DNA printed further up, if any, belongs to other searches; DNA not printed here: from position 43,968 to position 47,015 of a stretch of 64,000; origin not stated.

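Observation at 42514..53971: Five-gene DISARM-like defence cluster with a hybrid, non-canonical composition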

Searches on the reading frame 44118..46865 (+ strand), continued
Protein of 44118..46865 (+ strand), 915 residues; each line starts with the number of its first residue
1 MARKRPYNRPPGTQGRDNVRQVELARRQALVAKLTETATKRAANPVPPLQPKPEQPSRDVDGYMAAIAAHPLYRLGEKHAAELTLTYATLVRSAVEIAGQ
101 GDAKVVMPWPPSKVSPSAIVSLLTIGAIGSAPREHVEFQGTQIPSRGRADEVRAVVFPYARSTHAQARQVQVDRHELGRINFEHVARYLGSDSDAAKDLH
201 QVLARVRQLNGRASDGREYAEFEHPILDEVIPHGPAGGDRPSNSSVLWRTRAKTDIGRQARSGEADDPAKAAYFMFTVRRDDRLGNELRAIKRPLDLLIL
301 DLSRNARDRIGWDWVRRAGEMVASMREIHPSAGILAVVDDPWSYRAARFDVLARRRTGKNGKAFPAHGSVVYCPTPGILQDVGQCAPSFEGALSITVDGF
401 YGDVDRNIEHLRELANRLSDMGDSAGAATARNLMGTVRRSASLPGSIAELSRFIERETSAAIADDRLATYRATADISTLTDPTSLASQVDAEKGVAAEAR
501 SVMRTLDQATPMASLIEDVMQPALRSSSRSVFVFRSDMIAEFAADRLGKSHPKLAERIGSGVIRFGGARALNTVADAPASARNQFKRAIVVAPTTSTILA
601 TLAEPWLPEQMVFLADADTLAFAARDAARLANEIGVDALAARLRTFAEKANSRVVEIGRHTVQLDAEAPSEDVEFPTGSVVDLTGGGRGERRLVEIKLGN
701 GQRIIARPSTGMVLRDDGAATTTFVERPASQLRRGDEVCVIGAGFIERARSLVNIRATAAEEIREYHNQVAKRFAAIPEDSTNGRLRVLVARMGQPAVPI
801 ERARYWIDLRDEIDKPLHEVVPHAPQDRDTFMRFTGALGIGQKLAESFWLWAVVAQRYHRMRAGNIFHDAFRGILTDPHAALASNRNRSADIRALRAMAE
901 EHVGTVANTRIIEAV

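Call 104: search_protein_families(library=pfam, alignment_id=A4, max_evalue=1)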
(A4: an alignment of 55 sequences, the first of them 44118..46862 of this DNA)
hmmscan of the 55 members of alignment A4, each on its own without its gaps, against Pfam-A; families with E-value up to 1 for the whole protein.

A. member 1, window:44118-46862:+ (915 aa): 0 families

B. families by the number of members that match (of 55 scanned): 22 families
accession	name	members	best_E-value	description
PF12710.13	HAD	2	0.0044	haloacid dehalogenase-like hydrolase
PF03942.20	DTW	2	0.08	DTW domain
PF06698.16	DUF1192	1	0.00032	Protein of unknown function (DUF1192)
PF22662.2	Csa3_N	1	0.0022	Csa3 CRISPR-associated Rossmann-like domain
PF24957.1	DrmE_C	1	0.0045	DISARM protein DrmE, C-terminal domain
PF12650.12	DUF3784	1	0.039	Domain of unknown function (DUF3784)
PF20828.2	ATV_ORF273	1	0.04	Acidianus two-tailed virus, ORF273 protein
PF13174.12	TPR_6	1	0.049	Tetratricopeptide repeat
PF25583.1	WCX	1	0.062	WCX domain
PF16749.10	Arteri_nsp7a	1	0.083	Arterivirus nonstructural protein 7 alpha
PF00962.28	A_deaminase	1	0.11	Adenosine deaminase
PF05960.17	DUF885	1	0.12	Bacterial protein of unknown function (DUF885)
PF01497.23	Peripla_BP_2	1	0.14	Periplasmic binding protein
PF18658.7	zf-C2H2_12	1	0.16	Spin-doc zinc-finger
PF21221.3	B_lactamase-like_C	1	0.16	Metallo-beta-lactamase-like, C-terminal domain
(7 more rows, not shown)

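Call 106: search_protein_families(library=pfam, proteins=[P0188, P0216, P0250, P0257, P0136], max_evalue=10)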
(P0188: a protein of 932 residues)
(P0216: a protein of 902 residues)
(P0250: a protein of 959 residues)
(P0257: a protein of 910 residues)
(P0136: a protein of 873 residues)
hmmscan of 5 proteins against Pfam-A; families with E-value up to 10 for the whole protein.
P0188 (932 aa): 0 families

P0216 (902 aa): 1 family
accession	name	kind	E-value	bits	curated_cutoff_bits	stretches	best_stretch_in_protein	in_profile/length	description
PF12650.12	DUF3784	-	0.039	14.6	28.1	1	726-769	6-49/94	Domain of unknown function (DUF3784)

P0250 (959 aa): 0 families

P0257 (910 aa): 0 families

P0136 (873 aa): 1 family
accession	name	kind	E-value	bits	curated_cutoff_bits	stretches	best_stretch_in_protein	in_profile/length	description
PF16749.10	Arteri_nsp7a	-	0.083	13.5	27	1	665-709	67-112/130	Arterivirus nonstructural protein 7 alpha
